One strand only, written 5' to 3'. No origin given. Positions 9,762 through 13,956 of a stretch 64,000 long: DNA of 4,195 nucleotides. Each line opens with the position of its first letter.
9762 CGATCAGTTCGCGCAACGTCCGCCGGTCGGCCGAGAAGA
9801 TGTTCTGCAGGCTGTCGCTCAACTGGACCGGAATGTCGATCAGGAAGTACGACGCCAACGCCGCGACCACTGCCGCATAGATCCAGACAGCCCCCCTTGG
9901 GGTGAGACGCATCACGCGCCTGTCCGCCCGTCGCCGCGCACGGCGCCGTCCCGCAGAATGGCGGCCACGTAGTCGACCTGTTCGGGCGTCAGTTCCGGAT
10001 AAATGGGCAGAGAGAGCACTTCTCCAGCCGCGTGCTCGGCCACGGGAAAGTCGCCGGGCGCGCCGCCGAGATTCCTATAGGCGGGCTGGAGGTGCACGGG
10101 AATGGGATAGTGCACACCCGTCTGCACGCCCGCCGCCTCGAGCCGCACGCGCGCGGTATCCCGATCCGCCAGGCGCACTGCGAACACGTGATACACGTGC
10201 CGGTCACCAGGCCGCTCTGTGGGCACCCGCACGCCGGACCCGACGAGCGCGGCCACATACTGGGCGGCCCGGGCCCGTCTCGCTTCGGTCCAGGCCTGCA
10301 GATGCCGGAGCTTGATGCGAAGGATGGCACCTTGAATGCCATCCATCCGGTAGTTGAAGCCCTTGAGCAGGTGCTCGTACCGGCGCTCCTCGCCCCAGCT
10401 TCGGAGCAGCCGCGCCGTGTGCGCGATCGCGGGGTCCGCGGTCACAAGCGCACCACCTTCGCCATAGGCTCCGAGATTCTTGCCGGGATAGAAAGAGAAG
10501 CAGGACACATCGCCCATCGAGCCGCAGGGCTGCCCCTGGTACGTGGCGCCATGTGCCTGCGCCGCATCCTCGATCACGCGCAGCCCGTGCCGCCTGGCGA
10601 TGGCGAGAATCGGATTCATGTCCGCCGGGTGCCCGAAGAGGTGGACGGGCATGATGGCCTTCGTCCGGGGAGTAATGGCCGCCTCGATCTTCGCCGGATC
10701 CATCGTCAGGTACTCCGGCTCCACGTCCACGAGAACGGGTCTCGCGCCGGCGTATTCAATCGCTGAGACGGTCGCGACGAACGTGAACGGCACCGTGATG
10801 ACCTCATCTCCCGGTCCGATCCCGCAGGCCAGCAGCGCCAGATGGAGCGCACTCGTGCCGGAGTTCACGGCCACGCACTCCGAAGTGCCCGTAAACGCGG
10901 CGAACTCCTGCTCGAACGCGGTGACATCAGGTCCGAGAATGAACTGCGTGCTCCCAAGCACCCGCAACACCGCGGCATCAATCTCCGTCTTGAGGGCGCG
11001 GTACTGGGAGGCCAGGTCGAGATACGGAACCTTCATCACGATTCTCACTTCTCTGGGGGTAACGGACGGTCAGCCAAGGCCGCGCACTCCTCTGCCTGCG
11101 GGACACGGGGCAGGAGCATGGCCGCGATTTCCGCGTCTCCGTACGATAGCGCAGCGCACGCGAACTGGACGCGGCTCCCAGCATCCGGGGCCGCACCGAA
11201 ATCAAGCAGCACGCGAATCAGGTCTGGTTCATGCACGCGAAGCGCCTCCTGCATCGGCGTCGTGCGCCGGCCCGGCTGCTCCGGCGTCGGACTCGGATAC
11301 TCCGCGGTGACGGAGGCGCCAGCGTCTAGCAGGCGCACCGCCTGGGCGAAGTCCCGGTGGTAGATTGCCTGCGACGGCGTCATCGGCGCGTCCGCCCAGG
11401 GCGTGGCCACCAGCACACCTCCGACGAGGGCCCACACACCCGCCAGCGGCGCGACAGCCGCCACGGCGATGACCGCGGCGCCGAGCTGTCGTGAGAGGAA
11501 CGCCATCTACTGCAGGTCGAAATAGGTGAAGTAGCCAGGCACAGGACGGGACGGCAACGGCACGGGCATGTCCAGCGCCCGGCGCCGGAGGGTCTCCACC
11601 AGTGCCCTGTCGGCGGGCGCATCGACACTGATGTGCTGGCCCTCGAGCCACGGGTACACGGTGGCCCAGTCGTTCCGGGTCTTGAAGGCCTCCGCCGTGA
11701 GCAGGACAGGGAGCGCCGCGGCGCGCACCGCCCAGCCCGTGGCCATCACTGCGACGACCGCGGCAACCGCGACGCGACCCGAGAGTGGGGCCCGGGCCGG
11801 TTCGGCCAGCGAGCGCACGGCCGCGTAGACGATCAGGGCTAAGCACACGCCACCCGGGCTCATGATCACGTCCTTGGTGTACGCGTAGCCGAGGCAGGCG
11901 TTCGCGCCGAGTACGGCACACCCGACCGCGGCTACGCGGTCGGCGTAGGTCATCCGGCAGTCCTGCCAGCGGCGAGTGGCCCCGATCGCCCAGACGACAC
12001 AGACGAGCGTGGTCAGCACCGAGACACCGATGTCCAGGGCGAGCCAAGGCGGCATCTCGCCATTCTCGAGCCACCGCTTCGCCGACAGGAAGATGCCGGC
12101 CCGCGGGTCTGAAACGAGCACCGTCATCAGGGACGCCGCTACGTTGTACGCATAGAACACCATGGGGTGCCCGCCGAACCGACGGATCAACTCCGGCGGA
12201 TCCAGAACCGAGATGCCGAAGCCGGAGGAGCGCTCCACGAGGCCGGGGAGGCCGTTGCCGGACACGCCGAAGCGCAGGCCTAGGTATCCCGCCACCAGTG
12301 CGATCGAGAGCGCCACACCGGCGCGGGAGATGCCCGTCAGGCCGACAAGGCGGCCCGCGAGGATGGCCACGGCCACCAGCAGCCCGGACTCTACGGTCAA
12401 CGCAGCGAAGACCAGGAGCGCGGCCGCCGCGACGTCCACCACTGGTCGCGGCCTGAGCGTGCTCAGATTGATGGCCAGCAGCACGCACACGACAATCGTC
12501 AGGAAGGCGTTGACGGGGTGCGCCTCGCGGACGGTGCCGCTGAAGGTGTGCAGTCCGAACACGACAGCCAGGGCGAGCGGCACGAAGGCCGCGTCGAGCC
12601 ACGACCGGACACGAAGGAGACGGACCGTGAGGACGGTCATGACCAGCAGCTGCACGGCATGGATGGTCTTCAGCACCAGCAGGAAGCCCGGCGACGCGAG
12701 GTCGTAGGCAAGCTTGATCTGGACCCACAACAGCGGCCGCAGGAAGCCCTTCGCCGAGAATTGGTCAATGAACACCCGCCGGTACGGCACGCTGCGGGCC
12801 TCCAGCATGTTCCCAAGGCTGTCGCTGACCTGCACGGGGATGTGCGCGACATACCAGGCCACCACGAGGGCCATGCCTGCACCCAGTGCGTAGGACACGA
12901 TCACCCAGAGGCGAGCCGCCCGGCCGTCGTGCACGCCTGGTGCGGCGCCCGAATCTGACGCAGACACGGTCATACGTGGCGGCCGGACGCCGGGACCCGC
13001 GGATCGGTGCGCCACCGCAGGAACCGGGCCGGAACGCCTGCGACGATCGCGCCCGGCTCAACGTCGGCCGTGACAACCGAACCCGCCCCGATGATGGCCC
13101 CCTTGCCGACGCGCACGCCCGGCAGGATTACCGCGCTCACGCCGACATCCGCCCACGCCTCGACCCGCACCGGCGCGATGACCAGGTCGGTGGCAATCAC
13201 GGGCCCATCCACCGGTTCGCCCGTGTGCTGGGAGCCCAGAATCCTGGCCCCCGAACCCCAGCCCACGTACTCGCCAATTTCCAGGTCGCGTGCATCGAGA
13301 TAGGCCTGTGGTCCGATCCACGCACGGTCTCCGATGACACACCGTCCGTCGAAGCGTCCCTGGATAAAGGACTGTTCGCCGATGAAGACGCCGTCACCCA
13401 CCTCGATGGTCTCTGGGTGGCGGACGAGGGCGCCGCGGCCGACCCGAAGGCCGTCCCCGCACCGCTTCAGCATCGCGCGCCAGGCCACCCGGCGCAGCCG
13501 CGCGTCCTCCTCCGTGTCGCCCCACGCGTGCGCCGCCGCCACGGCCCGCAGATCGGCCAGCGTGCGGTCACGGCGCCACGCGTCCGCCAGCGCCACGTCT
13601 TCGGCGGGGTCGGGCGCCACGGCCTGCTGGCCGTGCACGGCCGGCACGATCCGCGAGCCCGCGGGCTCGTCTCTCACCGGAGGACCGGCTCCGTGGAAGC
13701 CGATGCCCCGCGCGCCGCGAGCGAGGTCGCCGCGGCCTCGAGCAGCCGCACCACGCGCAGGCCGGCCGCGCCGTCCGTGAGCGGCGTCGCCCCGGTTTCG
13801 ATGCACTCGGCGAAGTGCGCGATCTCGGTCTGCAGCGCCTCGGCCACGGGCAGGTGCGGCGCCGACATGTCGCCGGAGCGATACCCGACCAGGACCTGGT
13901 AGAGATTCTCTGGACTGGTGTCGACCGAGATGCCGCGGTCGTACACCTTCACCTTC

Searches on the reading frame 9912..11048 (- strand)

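Call 25: search_protein_families(library=pfam, proteins=[window:9912-11048:-], max_evalue=0.001)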
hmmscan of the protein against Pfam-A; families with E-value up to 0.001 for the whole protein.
window:9912-11048:- (378 aa): 5 families
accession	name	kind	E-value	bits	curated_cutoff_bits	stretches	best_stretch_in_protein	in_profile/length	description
PF01041.23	DegT_DnrJ_EryC1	-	9e-128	426.9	19.8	1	20-365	4-359/360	DegT/DnrJ/EryC1/StrS aminotransferase family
PF00155.27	Aminotran_1_2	-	3.1e-09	36.9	19.7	1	32-215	33-244/361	Aminotransferase class I and II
PF01053.26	Cys_Met_Meta_PP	-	3.7e-09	36.1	27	1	40-171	52-183/381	Cys/Met metabolism PLP-dependent enzyme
PF01212.27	Beta_elim_lyase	-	3.5e-07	30.3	27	1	40-222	32-230/288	Beta-eliminating lyase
PF00266.25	Aminotran_5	-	0.00011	21.7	21.5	1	43-167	46-181/371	Aminotransferase class-V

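Call 88: search_protein_families(library=ncbifam, proteins=[window:9912-11048:-], max_evalue=1e-10)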
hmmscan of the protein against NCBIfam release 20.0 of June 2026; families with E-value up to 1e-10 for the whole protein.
window:9912-11048:- (378 aa): 9 families
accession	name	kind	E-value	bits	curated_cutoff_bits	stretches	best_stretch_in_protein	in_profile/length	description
TIGR03588.1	PseC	equivalog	7.7e-84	281.8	423.5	1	25-366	15-377/380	UDP-4-amino-4,6-dideoxy-N-acetyl-beta-L-altrosamine transaminase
NF008658.2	PRK11658.1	equivalog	1.2e-70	238.1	631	1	21-366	14-374/379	UDP-4-amino-4-deoxy-L-arabinose aminotransferase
NF008687.0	PRK11706.1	equivalog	1e-67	228.6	375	1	47-364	38-369/375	dTDP-4-amino-4,6-dideoxygalactose transaminase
TIGR04181.1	NHT_00031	hypoth_equivalog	1.2e-66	225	420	1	38-348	28-357/359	LegC family aminotransferase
TIGR04427.1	PLP_DesI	equivalog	7.3e-57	193.2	650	1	39-373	51-387/390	dTDP-4-dehydro-6-deoxyglucose aminotransferase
TIGR02379.1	ECA_wecE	subfamily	1.4e-56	191.9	434.85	1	50-366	41-372/376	dTDP-4-amino-4,6-dideoxy-D-glucose transaminase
NF011936.0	PRK15407.1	equivalog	6.4e-50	170.1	423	1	37-220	62-252/440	lipopolysaccharide biosynthesis protein RfbH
NF004770.0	PRK06108.1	subfamily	7.2e-13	48.1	422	1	47-163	88-211/396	pyridoxal phosphate-dependent aminotransferase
NF006488.0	PRK08912.1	equivalog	2.6e-11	43.1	498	1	56-168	88-193/387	aminotransferase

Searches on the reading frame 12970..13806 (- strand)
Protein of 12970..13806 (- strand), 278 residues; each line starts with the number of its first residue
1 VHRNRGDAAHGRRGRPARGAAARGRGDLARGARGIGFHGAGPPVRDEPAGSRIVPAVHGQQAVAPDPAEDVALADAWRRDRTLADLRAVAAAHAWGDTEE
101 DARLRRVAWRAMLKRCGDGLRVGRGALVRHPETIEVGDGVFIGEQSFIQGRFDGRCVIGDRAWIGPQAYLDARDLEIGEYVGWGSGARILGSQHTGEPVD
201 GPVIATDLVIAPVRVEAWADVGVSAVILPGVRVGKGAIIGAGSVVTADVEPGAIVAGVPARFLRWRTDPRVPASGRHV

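Call 43: search_protein_families(library=ncbifam, proteins=[window:12970-13806:-], max_evalue=0.01)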
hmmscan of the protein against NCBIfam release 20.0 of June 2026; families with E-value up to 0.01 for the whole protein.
window:12970-13806:- (278 aa): 41 families (the best 25 are shown)
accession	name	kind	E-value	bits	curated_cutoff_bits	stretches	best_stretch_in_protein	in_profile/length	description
TIGR03570.1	NeuD_NnaD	subfamily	1.3e-17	64.1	160.8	2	212-261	153-202/202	NeuD/PglB/VioB family sugar acetyltransferase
NF007797.0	PRK10502.1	subfamily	5.2e-17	62.1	192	1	156-267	73-180/183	WcaF family extracellular polysaccharide biosynthesis acetyltransferase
TIGR03532.1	DapD_Ac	equivalog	3.9e-14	52.8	231.75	1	121-264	88-212/231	2,3,4,5-tetrahydropyridine-2,6-dicarboxylate N-acetyltransferase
TIGR03308.1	phn_thr-fam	hypoth_equivalog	1.4e-13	51.2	201.65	1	221-271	117-167/204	phosphonate metabolim protein, transferase hexapeptide repeat family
NF058585.1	HptprglPActTf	PfamEq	5.8e-12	45.5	300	1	220-266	114-160/172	heptaprenylglyceryl phosphate O-acetyltransferase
NF000490.1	chloram_CatB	equivalog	5.9e-12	45.4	350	1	221-267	119-165/210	type B chloramphenicol O-acetyltransferase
NF000311.1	Vat_ABCDEFH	equivalog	8.8e-11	41.7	300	1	221-269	119-167/201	Vat family streptogramin A O-acetyltransferase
NF041874.1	EPS_EpsC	equivalog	1.6e-10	41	150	1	215-264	116-165/168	serine O-acetyltransferase EpsC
NF000504.1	stregram_VatH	exception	2.2e-10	40.8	475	1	220-266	125-171/216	streptogramin A O-acetyltransferase Vat(H)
NF033468.1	stregram_VatI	exception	2.2e-10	40.6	415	1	221-270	121-170/208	streptogramin A O-acetyltransferase Vat(I)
NF007076.0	PRK09527.1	equivalog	2.6e-10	40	347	1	207-265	126-184/203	galactoside O-acetyltransferase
NF000020.1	stregram_VatE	exception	1.1e-09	38.2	450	1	215-270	120-173/214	streptogramin A O-acetyltransferase Vat(E)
NF007240.0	PRK09677.1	equivalog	1.7e-09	37.4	243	1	216-266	134-184/192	putative lipopolysaccharide biosynthesis O-acetyl transferase WbbJ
NF000097.1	stregram_VatC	exception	7.3e-09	35.8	425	1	221-266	127-172/212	streptogramin A O-acetyltransferase Vat(C)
NF007499.0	PRK10092.1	equivalog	1.9e-08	34.4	314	1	170-264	89-181/183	maltose O-acetyltransferase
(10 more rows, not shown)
